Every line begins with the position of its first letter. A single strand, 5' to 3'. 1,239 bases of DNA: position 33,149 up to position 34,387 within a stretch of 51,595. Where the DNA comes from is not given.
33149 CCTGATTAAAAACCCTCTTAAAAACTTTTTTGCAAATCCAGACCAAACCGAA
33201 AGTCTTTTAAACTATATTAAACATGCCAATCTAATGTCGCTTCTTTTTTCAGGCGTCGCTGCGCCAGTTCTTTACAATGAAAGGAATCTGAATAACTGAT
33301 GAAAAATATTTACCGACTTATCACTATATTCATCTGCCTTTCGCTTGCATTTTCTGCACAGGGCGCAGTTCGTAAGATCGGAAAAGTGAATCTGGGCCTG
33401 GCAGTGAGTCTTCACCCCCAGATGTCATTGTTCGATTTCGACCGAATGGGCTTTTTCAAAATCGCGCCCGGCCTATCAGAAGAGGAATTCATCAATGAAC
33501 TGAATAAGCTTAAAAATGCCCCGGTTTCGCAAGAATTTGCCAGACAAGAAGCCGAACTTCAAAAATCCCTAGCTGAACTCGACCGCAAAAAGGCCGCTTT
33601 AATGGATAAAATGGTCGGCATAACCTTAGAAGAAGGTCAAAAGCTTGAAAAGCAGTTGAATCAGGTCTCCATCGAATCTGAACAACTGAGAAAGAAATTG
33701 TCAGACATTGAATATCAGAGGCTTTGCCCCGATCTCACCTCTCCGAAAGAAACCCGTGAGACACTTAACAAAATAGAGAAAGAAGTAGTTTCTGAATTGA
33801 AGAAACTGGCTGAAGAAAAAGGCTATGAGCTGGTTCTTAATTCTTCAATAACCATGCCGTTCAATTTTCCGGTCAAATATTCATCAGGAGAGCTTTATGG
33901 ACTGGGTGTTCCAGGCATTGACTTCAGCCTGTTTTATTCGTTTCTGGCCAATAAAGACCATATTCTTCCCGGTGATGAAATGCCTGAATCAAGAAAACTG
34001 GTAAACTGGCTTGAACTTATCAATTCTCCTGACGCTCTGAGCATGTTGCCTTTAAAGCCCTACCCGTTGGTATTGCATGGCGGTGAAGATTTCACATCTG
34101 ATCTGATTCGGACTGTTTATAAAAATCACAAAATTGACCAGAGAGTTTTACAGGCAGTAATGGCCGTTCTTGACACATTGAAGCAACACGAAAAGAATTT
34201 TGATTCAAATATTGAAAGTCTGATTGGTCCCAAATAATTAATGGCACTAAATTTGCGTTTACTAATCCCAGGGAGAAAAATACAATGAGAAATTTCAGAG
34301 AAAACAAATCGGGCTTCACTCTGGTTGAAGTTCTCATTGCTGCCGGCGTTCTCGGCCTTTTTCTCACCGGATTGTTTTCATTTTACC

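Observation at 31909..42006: Eight-gene coupled locus: 3 pseudopilins interleaved with 3 Skp/OmpH-like paralogs, ending in a 1602-aa secreted protein, with no assembly machinery nearby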

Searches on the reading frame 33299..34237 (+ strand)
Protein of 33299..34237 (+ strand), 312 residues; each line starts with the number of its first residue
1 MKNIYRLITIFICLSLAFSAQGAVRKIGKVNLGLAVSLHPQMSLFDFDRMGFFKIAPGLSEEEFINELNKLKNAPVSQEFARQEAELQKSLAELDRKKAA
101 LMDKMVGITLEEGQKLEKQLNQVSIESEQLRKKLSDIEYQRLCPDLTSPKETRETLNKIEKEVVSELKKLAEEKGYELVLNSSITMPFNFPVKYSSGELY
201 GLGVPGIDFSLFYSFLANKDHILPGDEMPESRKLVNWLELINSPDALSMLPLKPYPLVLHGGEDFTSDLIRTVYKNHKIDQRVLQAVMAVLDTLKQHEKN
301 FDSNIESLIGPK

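Call 5: search_protein_families(library=pfam, proteins=[window:33299-34237:+], max_evalue=1)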
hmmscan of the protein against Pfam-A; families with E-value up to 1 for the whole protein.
window:33299-34237:+ (312 aa): 3 families
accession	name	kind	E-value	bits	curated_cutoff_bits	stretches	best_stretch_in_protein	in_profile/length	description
PF03938.19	OmpH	-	1.6e-07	32.1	32.4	1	76-182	24-119/141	Outer membrane protein (OmpH-like)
PF00135.34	COesterase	-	0.15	11.4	27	1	92-195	296-398/515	Carboxylesterase family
PF10458.14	Val_tRNA-synt_C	-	0.19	12.5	25.9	1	111-145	4-38/66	Valyl tRNA synthetase tRNA binding arm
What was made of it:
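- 33299..34237 (+): g3: 312-aa Skp/OmpH-like periplasmic protein with a family-specific C-terminal extension of about 130 aa. Pfam OmpH 32.1 bits (cut-off 32.4), E 1.6e-7 (call 5).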

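Call 6: search_protein_families(library=ncbifam, proteins=[window:33299-34237:+], max_evalue=1)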
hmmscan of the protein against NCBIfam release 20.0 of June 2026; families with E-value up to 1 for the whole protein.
window:33299-34237:+ (312 aa): 8 families
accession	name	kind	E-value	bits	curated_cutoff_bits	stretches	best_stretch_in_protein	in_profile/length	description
TIGR00634.1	recN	equivalog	0.00065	18.8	407.85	1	79-174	301-395/563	DNA repair protein RecN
NF010551.0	PRK13945.1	equivalog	0.0088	15.5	348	1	53-145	124-214/282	DNA-formamidopyrimidine glycosylase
TIGR02837.1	spore_II_R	equivalog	0.11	12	151.9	1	123-194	49-122/168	stage II sporulation protein R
TIGR01069.2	mutS2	equivalog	0.39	9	400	1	63-160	520-618/790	endonuclease MutS2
NF053563.1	Rkd4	equivalog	0.53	8.3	860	1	69-140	560-626/747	arcadin-4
NF004349.1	PRK05729.1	equivalog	0.6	8.2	704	1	61-162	754-852/860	valine--tRNA ligase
NF010535.0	PRK13923.1-3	equivalog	0.67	9.8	257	0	59-103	104-148/193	sporulation-specific transcriptional regulator GerR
TIGR01843.1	type_I_hlyD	subfamily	0.9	8.4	208.65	0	58-149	185-276/422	HlyD family type I secretion periplasmic adaptor subunit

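Call 26: search_solved_structures(query=A2, max_evalue=10, show_alignments=1)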
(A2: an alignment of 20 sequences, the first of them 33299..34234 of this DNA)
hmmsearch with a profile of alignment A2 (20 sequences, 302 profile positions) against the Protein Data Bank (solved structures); distinct sequences matched with E-value up to 10: 123 (the best 60 are shown).
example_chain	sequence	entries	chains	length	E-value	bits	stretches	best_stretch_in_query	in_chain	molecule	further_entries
9tll_A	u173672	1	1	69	0.0059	19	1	78-142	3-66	Sc-apCC-2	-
9r1o_A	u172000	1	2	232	0.019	17.4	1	68-140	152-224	sc-apCC-6-DPH-NR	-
2pms_C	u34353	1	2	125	0.019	17.3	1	71-144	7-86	PNEUMOCOCCAL SURFACE PROTEIN A (PSPA)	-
3mqb_A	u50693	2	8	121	0.023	17.1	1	75-142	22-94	Bone marrow stromal antigen 2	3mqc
2xg7_A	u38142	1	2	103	0.023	17.1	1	79-142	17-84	BONE MARROW STROMAL ANTIGEN 2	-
8qae_A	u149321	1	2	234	0.024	17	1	77-143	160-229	sc-apCC-6-SLLA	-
9tlw_A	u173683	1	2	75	0.025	17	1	82-144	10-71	Sc-apCC-2-MCL-1-4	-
3nwh_A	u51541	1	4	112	0.026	16.9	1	76-142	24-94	Bone marrow stromal antigen 2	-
5d3a_A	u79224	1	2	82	0.036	16.5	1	81-144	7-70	Kinesin-like protein KIF21A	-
1br0_A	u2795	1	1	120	0.037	16.4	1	78-150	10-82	PROTEIN (SYNTAXIN 1-A)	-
8a3k_UNK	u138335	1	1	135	0.038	16.4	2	84-143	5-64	sc-apCC-4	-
1ez3_A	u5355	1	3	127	0.039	16.3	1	78-150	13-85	SYNTAXIN-1A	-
4kqt_A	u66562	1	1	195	0.042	16.2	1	83-193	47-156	Putative outer membrane chaperone (OmpH-like)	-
8qad_A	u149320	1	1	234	0.043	16.2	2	68-135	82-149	sc-apCC-6-LLIA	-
6kos_A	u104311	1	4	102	0.05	16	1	69-144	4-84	SUWA (Super WA20)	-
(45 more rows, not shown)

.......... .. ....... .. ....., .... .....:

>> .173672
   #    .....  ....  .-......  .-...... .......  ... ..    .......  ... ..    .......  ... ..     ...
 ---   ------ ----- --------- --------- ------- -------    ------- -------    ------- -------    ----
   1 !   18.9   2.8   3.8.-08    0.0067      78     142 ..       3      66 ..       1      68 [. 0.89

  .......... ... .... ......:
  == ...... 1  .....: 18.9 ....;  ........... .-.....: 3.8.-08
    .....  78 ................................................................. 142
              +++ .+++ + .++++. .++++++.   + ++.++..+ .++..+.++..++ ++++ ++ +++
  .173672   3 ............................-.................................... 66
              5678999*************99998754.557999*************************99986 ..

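Call 35: find_homologous_proteins(query=window:33299-34234:+, max_evalue=0.001)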
Query window:33299-34234:+ (312 aa): 71 proteins with E <= 0.001 among 2360 candidates.
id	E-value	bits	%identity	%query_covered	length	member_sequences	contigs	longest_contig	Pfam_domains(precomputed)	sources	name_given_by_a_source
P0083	1.6e-199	679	100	100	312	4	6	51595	PF03938.20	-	-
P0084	2.7e-116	406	60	97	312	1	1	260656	-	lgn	-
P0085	5.7e-116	405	58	98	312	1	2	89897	-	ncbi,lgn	ncbi:MAG: hypothetical protein Kow0029_23080 [Candidatus Rifleibacteriota bacterium]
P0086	8.2e-114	398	55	100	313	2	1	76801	-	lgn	-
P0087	1.5e-112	394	56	100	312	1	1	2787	-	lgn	-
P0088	7.9e-112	391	54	99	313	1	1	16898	-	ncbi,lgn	ncbi:MAG: hypothetical protein ACOYXC_07155 [Candidatus Rifleibacteriota bacterium]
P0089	2.9e-110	386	54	100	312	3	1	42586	-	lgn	-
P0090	7.4e-110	385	54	96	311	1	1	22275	-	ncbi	ncbi:MAG: hypothetical protein AB1403_02990 [Candidatus Riflebacteria bacterium]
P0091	4.7e-108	379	54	100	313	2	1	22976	-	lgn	-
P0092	2.7e-107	376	54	100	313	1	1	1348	-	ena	-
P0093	1.6e-106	374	55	98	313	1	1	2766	-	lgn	-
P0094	1.8e-106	374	53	98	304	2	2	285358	-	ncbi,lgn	-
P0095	4.7e-105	369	55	97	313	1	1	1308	-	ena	-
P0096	6.0e-103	362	53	98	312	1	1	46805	-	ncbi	ncbi:MAG: hypothetical protein ACQETH_03540 [Candidatus Rifleibacteriota bacterium]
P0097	2.4e-102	360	53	99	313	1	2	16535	-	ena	-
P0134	2.5e-59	219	39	93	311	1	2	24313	PF03938.20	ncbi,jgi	jgi:Skp family chaperone for outer membrane proteins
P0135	1.2e-58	217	39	93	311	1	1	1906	PF03938.20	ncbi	-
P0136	4.7e-58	215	39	92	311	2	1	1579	PF03938.20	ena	-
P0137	5.1e-58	215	37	95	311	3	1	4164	PF03938.20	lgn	-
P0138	5.5e-58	215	39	94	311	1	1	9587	PF03938.20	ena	-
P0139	2.1e-57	213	39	87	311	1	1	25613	PF03938.20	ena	-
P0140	2.2e-57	213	39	87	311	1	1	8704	PF03938.20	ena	-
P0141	2.3e-57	213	39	87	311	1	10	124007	PF03938.20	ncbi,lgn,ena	-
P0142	3.1e-57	212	39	87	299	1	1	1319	PF03938.20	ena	-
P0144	9.2e-57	211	38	87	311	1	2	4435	PF03938.20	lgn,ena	-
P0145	2.6e-56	209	38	87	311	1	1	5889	PF03938.20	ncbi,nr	ncbi:MAG: OmpH family outer membrane protein [Candidatus Riflebacteria bacterium]|nr:OmpH family out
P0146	2.9e-56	209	38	94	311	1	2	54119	PF03938.20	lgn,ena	-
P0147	2.9e-56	209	37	93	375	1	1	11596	PF03938.20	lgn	-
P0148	5.4e-56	208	38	92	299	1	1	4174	PF03938.20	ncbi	-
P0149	6.1e-56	208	38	92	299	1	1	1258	PF03938.20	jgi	jgi:Skp family chaperone for outer membrane proteins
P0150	1.4e-55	207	37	91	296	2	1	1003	PF03938.20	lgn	-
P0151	1.2e-54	204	39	95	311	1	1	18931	PF03938.20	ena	-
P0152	1.6e-54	203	39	95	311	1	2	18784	PF03938.20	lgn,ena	-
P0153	3.4e-51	192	36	93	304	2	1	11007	PF03938.20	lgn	-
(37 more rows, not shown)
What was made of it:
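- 33299..34237 (+): About 20 of 71 homologs carry a precomputed PF03938 hit, and some are named OmpH or Skp family by NCBI or JGI (call 35).
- On Skp/OmpH family (Pfam PF03938): About 20 of 71 g3 homologs carry a precomputed PF03938 hit (call 35).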

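Call 64: predict_structure(alignment_id=A8)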
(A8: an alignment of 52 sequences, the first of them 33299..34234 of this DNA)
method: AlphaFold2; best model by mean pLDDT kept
length: 312 residues; sequences in the alignment: 52
mean_pLDDT: 74.5   pTM: 0.68
mean pLDDT of the five models: 74.5, 73.5, 70.3, 70.3, 69.3
residues with pLDDT >= 90: 76; 70-90: 131; 50-70: 49; < 50: 56
segments of 3 or more residues with pLDDT < 50: 185-208, 216-230, 302-312
pLDDT, mean of each block of 10 residues (from residue 1): 80 70 69 84 79 84 86 89 95 95 87 92 94 90 88 88 91 85 52 43 47 45 41 58 57 55 85 90 81 72 45 34
secondary structure, 60 per line:
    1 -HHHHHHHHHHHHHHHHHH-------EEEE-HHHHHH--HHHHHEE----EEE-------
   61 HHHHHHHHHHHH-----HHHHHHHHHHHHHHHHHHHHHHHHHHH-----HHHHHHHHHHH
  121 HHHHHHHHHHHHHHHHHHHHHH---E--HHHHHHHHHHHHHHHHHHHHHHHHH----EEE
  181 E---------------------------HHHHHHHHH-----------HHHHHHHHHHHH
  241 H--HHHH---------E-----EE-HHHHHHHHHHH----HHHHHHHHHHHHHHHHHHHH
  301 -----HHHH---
elements in order: H2-19 E27-30 H32-37 H40-44 E51-53 H61-72 H78-104 H110-142 H149-173 E178-181 H209-217 H229-241 H244-247 H266-276 H281-300 H306-309
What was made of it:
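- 33299..34237 (+): The AF2 model (pLDDT 74.5) has a short beta body plus a long helical hairpin (call 64).
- On Skp/OmpH family (Pfam PF03938): The AF2 model of g3 has strands at 27-30, 51-53 and 178-181 and helices at 78-104, 110-142 and 149-173, with pLDDT 85-95 in that part (call 64).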

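Call 66: fold_search(model_id=the predicted structure, library=pdb)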
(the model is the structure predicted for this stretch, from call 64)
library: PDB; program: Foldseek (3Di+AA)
matches with E <= 10: 241; with E <= 0.001: 0
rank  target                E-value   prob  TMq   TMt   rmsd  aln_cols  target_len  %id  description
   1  8gl8_C                1.3e-01  0.72  0.19  0.32  13.4       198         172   13  The Type 9 Secretion System Extended Translocon - SprA-PorV-PPI-RemZ-SkpA-SprE complex (released 2024-01-31)
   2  8gl8_G                3.0e-01  0.63  0.19  0.31  14.3       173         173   13  The Type 9 Secretion System Extended Translocon - SprA-PorV-PPI-RemZ-SkpA-SprE complex (released 2024-01-31)
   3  8gl8_E                4.9e-01  0.54  0.17  0.32  11.2       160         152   13  The Type 9 Secretion System Extended Translocon - SprA-PorV-PPI-RemZ-SkpA-SprE complex (released 2024-01-31)
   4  8w2q_B                1.0e+00  0.85  0.18  0.07   9.7        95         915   22  BsaXI-DNA complex II (released 2024-10-30)
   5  5f7t_H                1.2e+00  0.94  0.22  0.49   6.8       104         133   13  TRIM5 B-box2 and coiled-coil chimera (released 2016-06-15)
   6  5eiu_A                1.4e+00  0.97  0.20  0.44   5.5        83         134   16  Mini TRIM5 B-box 2 dimer C2 crystal form (released 2016-06-15)
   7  2y3b                  1.5e+00  0.16  0.15  0.32  12.2       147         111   12  Co-bound form of Cupriavidus metallidurans CH34 CnrXs (released 2011-03-30)
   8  6jyi_B                1.7e+00  0.85  0.18  0.33  20.1       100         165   21  Crystal structure of the PadR-like transcriptional regulator BC1756 from Bacillus cereus (released 2019-06-26)
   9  9n22_K                1.7e+00  0.08  0.16  0.21  64.0       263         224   12  Y20S (Sec18-Sec17-Sec9-Sso1-Snc1) EDTA - Class 2 (released 2025-10-01)
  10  1sry_A                1.8e+00  0.91  0.20  0.15   8.0        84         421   20  REFINED CRYSTAL STRUCTURE OF THE SERYL-TRNA SYNTHETASE FROM THERMUS THERMOPHILUS AT 2.5 ANGSTROMS RESOLUTION (released 1994-01-31)
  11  9s99_A                1.9e+00  0.18  0.20  0.32  15.0       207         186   12  CdvB2 filament - high twist, class B (released 2026-01-28)
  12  5w94_C                1.9e+00  0.07  0.14  0.07  20.8       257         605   11  Crystal structure of Scc4 in complex with Scc2n and Ctf19n (released 2017-10-04)
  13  9a2v_MODEL_1_A        2.0e+00  0.16  0.14  0.12  11.6       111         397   12  Model of E. coli AcrA by in-cell photo-crosslinking MS and deep learning (released 2023-02-24)
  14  1a38_A                2.0e+00  0.06  0.15  0.20  16.0       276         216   10  14-3-3 PROTEIN ZETA BOUND TO R18 PEPTIDE (released 1999-03-02)
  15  4wrq_B                2.1e+00  0.11  0.21  0.28  17.1       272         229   10  Crystal Structure of 14-3-3 zeta with Chibby peptide (released 2015-05-06)
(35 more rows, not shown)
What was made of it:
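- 33299..34237 (+): The top three Foldseek PDB hits are the SkpA chains of 8GL8: E 0.13-0.49, TM 0.32 normalised to the target (call 66).
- On Skp/OmpH family (Pfam PF03938): The top three PDB matches are the SkpA chains of 8GL8, but they are weak: E 0.13-0.49, probability 0.54-0.72, TM 0.32 normalised to the target (call 66).
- The best fold matches of g3 are the SkpA chains of 8GL8 (call 66).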

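Call 103: search_protein_families(library=pfam, alignment_id=A2, max_evalue=0.1)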
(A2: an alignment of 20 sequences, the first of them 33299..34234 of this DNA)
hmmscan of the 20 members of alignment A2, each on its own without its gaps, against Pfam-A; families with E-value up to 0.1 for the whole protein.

A. member 1, window:33299-34234:+ (312 aa): 1 family
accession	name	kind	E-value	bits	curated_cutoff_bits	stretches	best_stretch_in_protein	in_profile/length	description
PF03938.19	OmpH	-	1.6e-07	32.1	32.4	1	76-182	24-119/141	Outer membrane protein (OmpH-like)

B. families by the number of members that match (of 20 scanned): 33 families (the first 25 are shown)
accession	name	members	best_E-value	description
PF03938.19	OmpH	15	5.2e-09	Outer membrane protein (OmpH-like)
PF16326.10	ABC_tran_CTD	2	0.014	ABC transporter C-terminal domain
PF04831.18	POPDC1-3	2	0.039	POPDC1-3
PF03082.19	MAGSP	1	0.0017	Male accessory gland secretory protein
PF06785.16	UPF0242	1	0.0036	Uncharacterised protein family (UPF0242) N-terminus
PF10303.14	DUF2408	1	0.0053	Protein of unknown function (DUF2408)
PF13086.12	AAA_11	1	0.006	AAA domain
PF16331.10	TolA_bind_tri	1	0.01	TolA binding protein trimerisation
PF13339.11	AATF-Che1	1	0.01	Apoptosis antagonizing transcription factor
PF04513.17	Baculo_PEP_C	1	0.016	Baculovirus polyhedron envelope protein, PEP, C terminus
PF08656.15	DASH_Dad3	1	0.017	DASH complex subunit Dad3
PF23432.1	DUF7118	1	0.017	Domain of unknown function (DUF7118)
PF00435.27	Spectrin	1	0.021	Spectrin repeat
PF19962.4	EAD9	1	0.021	Effector-associated domain 9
PF02403.27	Seryl_tRNA_N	1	0.022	Seryl-tRNA synthetase N-terminal domain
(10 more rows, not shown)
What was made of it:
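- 33299..34237 (+): 15 of 20 orthologs hit OmpH (call 103).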
